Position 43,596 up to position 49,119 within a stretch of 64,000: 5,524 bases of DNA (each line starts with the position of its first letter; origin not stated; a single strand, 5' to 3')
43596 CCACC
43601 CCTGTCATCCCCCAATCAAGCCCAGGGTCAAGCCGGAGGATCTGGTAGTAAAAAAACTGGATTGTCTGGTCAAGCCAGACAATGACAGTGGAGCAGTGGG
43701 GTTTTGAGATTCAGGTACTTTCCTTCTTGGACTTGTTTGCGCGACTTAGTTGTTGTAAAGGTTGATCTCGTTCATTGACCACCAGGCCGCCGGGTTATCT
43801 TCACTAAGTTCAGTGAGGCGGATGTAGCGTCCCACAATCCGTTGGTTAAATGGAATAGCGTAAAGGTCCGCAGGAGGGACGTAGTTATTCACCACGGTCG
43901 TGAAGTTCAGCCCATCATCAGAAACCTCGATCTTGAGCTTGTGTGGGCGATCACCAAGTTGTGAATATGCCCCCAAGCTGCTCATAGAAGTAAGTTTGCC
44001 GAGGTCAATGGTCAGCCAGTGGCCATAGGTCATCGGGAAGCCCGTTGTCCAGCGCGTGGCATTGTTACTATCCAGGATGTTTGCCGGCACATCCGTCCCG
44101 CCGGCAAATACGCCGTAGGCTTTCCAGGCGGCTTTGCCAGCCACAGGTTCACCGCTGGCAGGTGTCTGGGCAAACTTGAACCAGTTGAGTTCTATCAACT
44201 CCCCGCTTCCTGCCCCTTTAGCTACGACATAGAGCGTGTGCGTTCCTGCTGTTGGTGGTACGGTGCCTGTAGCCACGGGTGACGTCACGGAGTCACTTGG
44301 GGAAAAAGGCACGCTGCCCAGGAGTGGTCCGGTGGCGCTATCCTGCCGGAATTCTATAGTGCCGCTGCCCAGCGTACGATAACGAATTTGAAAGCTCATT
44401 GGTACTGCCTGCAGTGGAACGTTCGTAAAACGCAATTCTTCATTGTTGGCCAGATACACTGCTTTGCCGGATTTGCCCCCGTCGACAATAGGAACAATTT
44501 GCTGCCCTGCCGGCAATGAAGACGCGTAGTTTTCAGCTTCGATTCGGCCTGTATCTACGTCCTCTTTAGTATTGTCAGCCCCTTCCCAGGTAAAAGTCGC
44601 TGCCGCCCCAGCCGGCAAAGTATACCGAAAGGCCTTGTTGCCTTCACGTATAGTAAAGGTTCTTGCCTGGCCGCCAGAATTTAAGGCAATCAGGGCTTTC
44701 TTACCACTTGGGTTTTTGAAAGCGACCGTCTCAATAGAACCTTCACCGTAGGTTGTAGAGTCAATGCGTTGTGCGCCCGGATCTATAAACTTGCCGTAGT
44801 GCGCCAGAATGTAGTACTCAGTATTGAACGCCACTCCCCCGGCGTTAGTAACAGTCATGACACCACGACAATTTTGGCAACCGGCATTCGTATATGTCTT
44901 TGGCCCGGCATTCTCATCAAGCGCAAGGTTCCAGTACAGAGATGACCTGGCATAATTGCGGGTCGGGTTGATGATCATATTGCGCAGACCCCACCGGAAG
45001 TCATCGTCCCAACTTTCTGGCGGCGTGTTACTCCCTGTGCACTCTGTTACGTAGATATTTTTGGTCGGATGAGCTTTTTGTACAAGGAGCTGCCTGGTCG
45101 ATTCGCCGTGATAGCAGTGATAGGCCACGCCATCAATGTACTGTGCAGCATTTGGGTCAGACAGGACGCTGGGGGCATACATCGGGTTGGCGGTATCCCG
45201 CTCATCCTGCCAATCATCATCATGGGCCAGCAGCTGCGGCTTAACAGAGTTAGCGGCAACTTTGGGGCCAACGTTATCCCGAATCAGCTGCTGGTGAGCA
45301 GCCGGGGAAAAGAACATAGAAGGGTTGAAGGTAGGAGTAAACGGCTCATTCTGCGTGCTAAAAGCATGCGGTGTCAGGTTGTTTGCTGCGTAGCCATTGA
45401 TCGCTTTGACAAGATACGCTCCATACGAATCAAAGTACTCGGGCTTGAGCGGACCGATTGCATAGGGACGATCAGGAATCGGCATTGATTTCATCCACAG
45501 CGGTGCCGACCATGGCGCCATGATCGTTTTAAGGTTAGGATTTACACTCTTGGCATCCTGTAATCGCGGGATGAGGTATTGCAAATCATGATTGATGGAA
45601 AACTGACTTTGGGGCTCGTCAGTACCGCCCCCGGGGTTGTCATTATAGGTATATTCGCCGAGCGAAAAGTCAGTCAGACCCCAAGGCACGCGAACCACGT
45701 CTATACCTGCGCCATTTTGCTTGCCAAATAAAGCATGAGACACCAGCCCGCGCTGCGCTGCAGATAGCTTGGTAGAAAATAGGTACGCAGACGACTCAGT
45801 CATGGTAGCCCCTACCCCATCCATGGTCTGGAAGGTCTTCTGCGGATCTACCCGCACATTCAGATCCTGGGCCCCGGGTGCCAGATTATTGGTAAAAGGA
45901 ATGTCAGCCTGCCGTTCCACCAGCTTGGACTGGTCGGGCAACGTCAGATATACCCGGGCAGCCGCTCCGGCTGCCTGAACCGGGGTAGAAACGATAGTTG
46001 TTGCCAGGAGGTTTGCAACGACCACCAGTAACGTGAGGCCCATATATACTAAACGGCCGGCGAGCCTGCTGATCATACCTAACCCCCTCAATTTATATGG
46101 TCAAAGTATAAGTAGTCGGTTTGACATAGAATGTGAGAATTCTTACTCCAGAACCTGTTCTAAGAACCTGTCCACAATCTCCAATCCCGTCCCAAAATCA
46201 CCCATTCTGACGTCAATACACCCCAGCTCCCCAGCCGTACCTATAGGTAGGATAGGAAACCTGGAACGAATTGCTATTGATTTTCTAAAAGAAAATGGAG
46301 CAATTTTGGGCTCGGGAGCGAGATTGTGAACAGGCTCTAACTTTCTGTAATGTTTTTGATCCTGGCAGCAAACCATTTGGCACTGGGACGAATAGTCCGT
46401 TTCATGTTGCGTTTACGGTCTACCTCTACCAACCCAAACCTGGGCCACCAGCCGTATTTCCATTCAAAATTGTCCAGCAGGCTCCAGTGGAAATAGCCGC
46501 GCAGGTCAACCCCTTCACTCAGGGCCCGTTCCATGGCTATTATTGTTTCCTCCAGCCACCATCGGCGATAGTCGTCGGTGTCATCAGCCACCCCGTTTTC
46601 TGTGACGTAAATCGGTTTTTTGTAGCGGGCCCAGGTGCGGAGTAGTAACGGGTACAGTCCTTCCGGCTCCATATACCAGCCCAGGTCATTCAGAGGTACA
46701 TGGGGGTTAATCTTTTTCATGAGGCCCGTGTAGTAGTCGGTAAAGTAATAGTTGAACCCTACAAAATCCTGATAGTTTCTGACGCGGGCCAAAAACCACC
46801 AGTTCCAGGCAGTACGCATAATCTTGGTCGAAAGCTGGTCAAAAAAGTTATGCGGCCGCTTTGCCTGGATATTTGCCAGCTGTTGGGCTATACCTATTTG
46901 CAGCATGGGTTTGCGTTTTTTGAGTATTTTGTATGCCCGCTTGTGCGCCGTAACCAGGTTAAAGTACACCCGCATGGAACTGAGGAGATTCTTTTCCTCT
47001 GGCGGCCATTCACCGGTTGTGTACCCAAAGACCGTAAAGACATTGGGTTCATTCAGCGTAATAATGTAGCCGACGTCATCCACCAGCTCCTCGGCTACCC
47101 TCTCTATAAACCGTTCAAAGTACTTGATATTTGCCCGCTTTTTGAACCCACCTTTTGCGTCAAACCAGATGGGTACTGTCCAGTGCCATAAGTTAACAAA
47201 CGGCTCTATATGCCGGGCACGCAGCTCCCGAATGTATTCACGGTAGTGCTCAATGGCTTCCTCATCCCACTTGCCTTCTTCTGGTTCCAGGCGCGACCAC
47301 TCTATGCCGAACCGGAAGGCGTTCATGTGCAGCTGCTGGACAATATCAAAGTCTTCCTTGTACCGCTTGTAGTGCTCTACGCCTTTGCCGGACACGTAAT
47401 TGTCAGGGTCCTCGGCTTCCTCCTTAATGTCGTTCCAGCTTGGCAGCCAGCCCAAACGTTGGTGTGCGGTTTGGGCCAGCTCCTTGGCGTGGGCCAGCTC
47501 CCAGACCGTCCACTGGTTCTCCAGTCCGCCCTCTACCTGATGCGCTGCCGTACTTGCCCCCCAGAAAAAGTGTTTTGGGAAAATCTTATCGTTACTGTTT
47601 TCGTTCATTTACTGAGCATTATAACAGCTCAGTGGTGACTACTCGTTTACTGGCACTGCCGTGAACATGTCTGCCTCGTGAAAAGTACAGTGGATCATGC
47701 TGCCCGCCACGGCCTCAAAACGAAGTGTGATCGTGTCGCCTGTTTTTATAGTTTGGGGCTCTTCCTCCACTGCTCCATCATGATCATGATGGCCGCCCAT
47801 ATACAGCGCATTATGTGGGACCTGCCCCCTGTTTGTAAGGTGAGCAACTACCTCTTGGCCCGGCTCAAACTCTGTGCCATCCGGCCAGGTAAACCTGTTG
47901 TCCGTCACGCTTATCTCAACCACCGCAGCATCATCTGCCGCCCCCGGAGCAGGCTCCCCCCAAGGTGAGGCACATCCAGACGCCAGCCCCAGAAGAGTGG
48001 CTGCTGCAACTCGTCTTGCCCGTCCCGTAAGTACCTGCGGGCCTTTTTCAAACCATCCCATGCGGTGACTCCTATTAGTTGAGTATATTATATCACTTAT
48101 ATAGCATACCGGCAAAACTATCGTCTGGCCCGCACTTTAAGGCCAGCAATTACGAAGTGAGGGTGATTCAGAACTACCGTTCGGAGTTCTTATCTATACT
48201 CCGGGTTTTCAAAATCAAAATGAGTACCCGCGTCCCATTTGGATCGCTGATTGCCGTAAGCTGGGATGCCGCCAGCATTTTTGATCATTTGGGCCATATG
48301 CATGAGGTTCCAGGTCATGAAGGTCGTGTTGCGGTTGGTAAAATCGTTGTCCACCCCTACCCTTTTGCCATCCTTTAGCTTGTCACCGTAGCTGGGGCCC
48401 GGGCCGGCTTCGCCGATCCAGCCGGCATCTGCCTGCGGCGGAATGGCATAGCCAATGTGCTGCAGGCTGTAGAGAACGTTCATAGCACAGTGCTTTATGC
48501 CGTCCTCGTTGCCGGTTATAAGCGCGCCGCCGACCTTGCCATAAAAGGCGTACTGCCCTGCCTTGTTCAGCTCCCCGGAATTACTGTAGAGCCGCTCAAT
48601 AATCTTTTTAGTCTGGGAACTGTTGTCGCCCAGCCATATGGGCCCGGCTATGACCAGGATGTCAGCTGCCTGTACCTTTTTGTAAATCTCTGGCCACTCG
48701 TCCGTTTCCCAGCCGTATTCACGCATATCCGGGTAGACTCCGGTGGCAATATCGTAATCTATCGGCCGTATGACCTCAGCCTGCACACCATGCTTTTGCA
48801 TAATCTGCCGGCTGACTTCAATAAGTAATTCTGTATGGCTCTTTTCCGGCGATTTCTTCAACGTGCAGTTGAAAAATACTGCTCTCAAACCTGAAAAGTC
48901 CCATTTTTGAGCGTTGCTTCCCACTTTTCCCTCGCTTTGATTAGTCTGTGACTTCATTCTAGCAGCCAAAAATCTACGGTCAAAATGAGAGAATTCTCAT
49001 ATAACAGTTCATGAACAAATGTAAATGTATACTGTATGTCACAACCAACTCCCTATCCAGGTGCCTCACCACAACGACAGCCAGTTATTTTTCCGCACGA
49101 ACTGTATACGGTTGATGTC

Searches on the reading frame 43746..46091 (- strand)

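Call 53: search_protein_families(library=pfam, proteins=[window:43746-46091:-], max_evalue=0.01)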
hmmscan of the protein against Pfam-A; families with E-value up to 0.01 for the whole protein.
window:43746-46091:- (781 aa): 6 families
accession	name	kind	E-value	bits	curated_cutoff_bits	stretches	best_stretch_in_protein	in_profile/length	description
PF02055.22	Glyco_hydro_30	-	2e-37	129.4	23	1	91-436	2-348/348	Glycosyl hydrolase family 30 TIM-barrel domain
PF17189.10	Glyco_hydro_30C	-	1.8e-17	63.7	22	1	439-500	1-65/65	Glycosyl hydrolase family 30 beta sandwich domain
PF00754.31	F5_F8_type_C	-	2.8e-16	60.2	28.2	1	665-776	10-127/127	F5/8 type C domain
PF03422.21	CBM_6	-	1.1e-13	52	28.9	1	518-641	1-124/125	Carbohydrate binding module (family 6)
PF22633.2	F5_F8_type_C_2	-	1.6e-11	45.1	27.8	1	671-759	1-91/91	NedA-like, galactose-binding domain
PF02057.21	Glyco_hydro_59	-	0.0001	22.2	27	1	110-383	21-244/294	Glycosyl hydrolase family 59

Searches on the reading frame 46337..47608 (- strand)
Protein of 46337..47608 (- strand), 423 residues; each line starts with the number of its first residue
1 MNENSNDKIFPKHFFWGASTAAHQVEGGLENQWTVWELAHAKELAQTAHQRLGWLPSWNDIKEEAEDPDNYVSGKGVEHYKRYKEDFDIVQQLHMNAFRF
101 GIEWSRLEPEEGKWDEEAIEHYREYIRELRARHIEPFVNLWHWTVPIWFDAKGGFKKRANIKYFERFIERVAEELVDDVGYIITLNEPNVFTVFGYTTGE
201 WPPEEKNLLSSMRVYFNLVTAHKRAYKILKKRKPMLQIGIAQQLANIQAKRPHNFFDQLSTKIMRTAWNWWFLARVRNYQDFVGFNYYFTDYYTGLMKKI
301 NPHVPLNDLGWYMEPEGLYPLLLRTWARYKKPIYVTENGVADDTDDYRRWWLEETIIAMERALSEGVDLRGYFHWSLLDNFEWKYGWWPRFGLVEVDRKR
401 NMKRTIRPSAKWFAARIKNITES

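Call 53: search_protein_families(library=pfam, proteins=[window:46337-47608:-], max_evalue=0.01)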
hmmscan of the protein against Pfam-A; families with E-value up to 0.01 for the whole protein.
window:46337-47608:- (423 aa): 1 family
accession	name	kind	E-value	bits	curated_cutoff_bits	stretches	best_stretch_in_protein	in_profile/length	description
PF00232.24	Glyco_hydro_1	-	1.6e-79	267.9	22.6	2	8-274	3-251/453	Glycosyl hydrolase family 1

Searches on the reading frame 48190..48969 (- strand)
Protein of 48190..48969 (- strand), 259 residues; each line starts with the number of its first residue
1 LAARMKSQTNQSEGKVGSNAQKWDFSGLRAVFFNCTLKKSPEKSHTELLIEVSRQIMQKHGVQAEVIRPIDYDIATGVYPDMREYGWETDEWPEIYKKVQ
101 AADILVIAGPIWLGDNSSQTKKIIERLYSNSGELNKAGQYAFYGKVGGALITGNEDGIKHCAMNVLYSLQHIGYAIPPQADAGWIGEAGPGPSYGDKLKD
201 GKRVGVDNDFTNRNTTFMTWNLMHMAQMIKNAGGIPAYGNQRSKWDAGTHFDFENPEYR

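Call 52: search_protein_families(library=padloc, proteins=[window:48190-48969:-], max_evalue=0.1)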
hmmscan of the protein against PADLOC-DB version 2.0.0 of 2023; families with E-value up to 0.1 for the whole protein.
window:48190-48969:- (259 aa): 0 families

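Call 53: search_protein_families(library=pfam, proteins=[window:48190-48969:-], max_evalue=0.01)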
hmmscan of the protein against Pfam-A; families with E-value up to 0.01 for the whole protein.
window:48190-48969:- (259 aa): 1 family
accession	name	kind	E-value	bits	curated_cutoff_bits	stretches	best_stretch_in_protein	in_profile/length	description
PF03358.20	FMN_red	-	2.7e-12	47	24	1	40-178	9-141/152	NADPH-dependent FMN reductase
